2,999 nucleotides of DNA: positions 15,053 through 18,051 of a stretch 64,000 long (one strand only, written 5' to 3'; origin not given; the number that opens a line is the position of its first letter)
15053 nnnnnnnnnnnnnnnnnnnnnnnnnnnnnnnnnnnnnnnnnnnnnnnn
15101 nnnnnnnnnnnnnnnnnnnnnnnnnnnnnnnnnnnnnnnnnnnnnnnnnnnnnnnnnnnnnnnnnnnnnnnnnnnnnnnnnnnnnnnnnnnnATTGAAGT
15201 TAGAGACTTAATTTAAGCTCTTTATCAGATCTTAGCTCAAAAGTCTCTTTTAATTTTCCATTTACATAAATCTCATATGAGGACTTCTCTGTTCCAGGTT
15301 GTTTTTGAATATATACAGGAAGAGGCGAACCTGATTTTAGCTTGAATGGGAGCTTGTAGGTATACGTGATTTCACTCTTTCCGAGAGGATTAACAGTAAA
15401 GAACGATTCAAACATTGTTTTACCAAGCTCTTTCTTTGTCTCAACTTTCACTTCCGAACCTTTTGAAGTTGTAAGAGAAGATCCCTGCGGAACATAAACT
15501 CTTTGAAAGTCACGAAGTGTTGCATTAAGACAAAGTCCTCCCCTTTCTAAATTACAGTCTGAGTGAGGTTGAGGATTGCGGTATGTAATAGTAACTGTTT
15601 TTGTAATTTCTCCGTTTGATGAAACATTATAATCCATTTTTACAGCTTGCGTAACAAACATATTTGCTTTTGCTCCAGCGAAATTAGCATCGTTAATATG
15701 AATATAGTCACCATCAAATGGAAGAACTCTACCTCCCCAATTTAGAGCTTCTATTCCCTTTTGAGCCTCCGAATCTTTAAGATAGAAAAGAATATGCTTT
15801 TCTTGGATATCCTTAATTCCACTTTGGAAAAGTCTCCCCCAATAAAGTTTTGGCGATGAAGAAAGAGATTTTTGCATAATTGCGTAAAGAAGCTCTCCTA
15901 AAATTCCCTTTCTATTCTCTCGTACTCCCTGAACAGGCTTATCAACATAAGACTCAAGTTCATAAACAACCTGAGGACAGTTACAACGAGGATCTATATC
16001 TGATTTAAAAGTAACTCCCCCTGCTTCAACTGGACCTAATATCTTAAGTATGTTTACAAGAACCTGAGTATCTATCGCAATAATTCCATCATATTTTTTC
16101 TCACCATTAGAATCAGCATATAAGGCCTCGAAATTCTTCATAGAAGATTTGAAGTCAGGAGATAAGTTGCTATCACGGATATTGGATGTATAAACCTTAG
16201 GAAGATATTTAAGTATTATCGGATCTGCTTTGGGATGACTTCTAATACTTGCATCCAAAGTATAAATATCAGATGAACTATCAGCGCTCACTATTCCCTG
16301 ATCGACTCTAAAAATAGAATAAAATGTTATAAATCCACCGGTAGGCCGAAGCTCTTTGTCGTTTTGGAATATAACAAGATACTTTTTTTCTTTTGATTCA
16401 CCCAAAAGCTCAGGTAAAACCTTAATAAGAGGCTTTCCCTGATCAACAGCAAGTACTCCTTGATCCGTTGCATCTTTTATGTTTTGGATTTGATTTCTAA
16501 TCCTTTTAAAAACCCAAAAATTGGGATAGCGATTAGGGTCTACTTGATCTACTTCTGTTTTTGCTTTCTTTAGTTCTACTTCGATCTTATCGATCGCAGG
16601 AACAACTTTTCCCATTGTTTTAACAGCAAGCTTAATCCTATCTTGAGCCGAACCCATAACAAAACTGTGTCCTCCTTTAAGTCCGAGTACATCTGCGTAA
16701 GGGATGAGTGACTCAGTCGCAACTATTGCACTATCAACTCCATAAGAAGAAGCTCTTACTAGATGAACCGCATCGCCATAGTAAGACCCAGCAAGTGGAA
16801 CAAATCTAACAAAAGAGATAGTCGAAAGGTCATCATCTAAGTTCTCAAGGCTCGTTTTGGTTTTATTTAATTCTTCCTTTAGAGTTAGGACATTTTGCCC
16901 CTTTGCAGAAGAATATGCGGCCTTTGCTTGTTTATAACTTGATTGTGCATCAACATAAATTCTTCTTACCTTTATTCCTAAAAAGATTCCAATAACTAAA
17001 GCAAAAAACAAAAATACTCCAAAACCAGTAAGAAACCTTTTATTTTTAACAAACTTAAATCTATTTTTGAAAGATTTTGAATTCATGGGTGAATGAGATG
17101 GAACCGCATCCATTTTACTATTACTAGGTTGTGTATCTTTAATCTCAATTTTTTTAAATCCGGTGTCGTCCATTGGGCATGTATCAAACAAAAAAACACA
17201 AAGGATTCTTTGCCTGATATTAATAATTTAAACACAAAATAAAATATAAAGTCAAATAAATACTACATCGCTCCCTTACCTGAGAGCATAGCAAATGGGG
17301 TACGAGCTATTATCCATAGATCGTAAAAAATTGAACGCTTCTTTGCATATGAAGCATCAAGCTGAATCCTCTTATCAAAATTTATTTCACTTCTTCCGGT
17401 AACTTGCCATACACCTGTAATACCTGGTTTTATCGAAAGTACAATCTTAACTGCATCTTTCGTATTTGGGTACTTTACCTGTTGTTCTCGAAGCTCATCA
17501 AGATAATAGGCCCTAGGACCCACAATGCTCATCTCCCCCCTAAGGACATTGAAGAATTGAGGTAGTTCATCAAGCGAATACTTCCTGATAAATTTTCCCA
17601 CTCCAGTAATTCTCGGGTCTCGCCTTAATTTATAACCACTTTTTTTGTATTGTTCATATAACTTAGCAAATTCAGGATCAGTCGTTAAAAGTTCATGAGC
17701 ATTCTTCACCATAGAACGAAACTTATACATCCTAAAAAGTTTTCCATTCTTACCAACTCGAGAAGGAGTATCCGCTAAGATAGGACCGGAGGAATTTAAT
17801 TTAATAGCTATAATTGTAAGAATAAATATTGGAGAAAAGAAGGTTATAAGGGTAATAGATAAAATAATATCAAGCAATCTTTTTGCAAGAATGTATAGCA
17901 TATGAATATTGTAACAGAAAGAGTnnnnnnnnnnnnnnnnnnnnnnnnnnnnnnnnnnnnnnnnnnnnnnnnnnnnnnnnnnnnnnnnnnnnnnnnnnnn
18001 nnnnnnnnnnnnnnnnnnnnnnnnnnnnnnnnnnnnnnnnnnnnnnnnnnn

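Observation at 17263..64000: About 47-kb contiguous surface-glycan biosynthesis island occupying roughly 70% of the window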

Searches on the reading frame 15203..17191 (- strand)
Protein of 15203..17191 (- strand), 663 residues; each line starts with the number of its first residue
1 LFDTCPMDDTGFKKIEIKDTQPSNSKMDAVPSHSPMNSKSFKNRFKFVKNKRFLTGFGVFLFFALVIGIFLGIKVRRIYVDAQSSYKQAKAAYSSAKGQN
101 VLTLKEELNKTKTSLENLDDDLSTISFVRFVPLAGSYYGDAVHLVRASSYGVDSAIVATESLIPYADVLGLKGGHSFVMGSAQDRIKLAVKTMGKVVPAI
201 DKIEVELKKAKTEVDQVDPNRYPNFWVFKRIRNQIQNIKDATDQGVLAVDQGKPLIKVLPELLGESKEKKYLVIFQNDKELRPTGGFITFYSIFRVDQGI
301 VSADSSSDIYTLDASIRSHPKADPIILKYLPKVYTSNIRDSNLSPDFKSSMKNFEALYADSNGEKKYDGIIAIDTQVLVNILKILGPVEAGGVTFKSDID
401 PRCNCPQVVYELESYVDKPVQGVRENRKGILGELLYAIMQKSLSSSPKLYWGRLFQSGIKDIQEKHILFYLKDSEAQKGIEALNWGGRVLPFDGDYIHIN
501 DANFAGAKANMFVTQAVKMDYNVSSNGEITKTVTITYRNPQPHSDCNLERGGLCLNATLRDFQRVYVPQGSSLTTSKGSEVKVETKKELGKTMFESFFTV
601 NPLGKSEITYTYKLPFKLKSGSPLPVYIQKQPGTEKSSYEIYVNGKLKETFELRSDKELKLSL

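Call 9: search_protein_families(library=pfam, proteins=[window:15203-17191:-], max_evalue=0.001)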
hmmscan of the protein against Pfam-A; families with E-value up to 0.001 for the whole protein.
window:15203-17191:- (663 aa): 1 family
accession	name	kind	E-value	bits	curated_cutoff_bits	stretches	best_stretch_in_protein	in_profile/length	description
PF13196.11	DUF4012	-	4.8e-23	82.7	28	1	268-391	3-126/144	Protein of unknown function (DUF4012)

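Call 17: search_protein_families(library=ncbifam, proteins=[window:15203-17191:-], max_evalue=1)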
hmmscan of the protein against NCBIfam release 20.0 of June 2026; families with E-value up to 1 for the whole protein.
window:15203-17191:- (663 aa): 1 family
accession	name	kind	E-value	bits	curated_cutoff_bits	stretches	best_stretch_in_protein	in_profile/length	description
NF010390.0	PRK13817.1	equivalog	0.075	13.5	236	1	81-152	38-106/119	ribosome-binding factor A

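Call 89: search_solved_structures(query=window:15203-17191:-, max_evalue=1)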
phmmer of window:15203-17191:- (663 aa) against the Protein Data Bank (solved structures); distinct sequences matched with E-value up to 1: 2.
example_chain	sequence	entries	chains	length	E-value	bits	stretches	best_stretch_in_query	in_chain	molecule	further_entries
4qrh_A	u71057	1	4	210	0.48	11.8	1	63-220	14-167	Guanylate kinase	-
2j41_A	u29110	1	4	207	0.48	11.8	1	65-220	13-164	GUANYLATE KINASE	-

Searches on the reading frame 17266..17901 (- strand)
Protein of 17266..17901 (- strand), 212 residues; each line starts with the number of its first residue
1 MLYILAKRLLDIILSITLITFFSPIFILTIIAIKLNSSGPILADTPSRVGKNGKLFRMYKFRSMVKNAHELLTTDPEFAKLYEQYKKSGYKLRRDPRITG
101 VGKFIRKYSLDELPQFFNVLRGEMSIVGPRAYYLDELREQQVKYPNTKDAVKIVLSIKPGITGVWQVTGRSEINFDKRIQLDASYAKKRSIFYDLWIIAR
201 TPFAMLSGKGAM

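Call 4: search_protein_families(library=pfam, proteins=[window:17266-17901:-], max_evalue=0.001)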
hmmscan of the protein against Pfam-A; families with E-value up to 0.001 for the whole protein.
window:17266-17901:- (212 aa): 1 family
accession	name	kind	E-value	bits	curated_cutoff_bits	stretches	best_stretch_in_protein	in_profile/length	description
PF02397.22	Bac_transf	-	7.2e-60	202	27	1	7-206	1-178/179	Bacterial sugar transferase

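Call 45: search_protein_families(library=ncbifam, proteins=[window:17266-17901:-], max_evalue=0.001)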
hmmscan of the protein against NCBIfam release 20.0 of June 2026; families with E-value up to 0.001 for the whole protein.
window:17266-17901:- (212 aa): 10 families
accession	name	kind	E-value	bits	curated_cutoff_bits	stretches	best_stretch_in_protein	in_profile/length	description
TIGR03025.1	EPS_sugtrans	subfamily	3.7e-73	247.2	295.55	1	5-211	256-444/445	exopolysaccharide biosynthesis polyprenyl glycosylphosphotransferase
TIGR03022.1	WbaP_sugtrans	subfamily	1.2e-70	239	403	1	5-211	257-455/456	undecaprenyl-phosphate galactose phosphotransferase WbaP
NF052601.1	undeca_RfbP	equivalog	1.9e-63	214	330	1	6-206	44-236/244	undecaprenyl-phosphate galactose phosphotransferase family protein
TIGR03023.1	WcaJ_sugtrans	equivalog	3.5e-59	201.3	410.75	1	5-211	261-452/453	undecaprenyl-phosphate glucose phosphotransferase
NF041877.1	EPS_EpsZ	equivalog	4.3e-54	183.9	800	1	6-211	265-458/459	exopolysaccharide biosynthesis polyisoprenyl-phosphate hexose-1-phosphate transferase EpsZ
NF011751.0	PRK15204.1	equivalog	1.7e-46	158.8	907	1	6-211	279-475/476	undecaprenyl-phosphate galactose phosphotransferase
TIGR03013.1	EpsB_2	subfamily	2.3e-41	142.3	393.35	1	5-211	253-442/443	TIGR03013 family XrtA/PEP-CTERM system glycosyltransferase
NF007518.0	PRK10124.1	equivalog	4.7e-35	121.2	684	1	5-209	272-461/464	undecaprenyl-phosphate glucose phosphotransferase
NF050817.1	PolSacchBiosHfsE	equivalog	7.4e-32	110.7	750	1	5-206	270-460/467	polysaccharide biosynthesis protein HfsE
NF045514.1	glycotran_HepC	equivalog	6.8e-29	100.7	140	1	5-135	115-215/220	heterocyst development glycosyltransferase HepC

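Call 82: find_encoding_contigs(protein=window:17266-17901:-, flank=10000, max_places=4)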
Protein window:17266-17901:- (212 aa): 8 contigs read that carry it; 4 places shown.
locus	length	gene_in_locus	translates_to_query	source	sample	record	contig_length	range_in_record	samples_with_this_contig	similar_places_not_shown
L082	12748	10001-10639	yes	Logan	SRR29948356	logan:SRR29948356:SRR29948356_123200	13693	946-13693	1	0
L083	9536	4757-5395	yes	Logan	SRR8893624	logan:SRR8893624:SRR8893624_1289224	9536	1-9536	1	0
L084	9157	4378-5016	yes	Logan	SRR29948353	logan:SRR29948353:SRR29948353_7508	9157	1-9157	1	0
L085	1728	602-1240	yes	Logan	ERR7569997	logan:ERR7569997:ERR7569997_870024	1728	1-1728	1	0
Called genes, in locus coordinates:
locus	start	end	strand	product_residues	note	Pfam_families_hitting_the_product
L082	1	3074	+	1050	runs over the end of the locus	-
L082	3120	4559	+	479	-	PF13231:PMT_2 (weak), PF02366:PMT (weak)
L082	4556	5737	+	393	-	PF13439:Glyco_transf_4 (weak), PF00534:Glycos_transf_1, PF13692:Glyco_trans_1_4, PF13524:Glyco_trans_1_2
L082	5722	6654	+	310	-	PF00535:Glycos_transf_2, PF10111:Glyco_tranf_2_2 (weak), PF13641:Glyco_tranf_2_3, PF13632:Glyco_trans_2_3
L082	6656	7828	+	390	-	PF13439:Glyco_transf_4, PF20706:GT4-conflict (weak), PF00534:Glycos_transf_1, PF13692:Glyco_trans_1_4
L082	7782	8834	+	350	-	PF00534:Glycos_transf_1, PF13692:Glyco_trans_1_4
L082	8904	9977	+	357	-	PF00483:NTP_transferase, PF12804:NTP_transf_3 (faint), PF22640:ManC_GMP_beta-helix (weak)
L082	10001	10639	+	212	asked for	PF02397:Bac_transf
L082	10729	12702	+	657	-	PF13196:DUF4012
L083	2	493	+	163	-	?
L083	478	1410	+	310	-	PF00535:Glycos_transf_2, PF10111:Glyco_tranf_2_2 (weak), PF13641:Glyco_tranf_2_3, PF13632:Glyco_trans_2_3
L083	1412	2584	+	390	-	PF13439:Glyco_transf_4, PF20706:GT4-conflict (weak), PF00534:Glycos_transf_1, PF13692:Glyco_trans_1_4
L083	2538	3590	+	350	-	PF00534:Glycos_transf_1, PF13692:Glyco_trans_1_4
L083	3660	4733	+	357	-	PF00483:NTP_transferase, PF12804:NTP_transf_3 (faint), PF22640:ManC_GMP_beta-helix (weak)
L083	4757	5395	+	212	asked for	PF02397:Bac_transf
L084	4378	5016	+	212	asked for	PF02397:Bac_transf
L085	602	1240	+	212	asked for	PF02397:Bac_transf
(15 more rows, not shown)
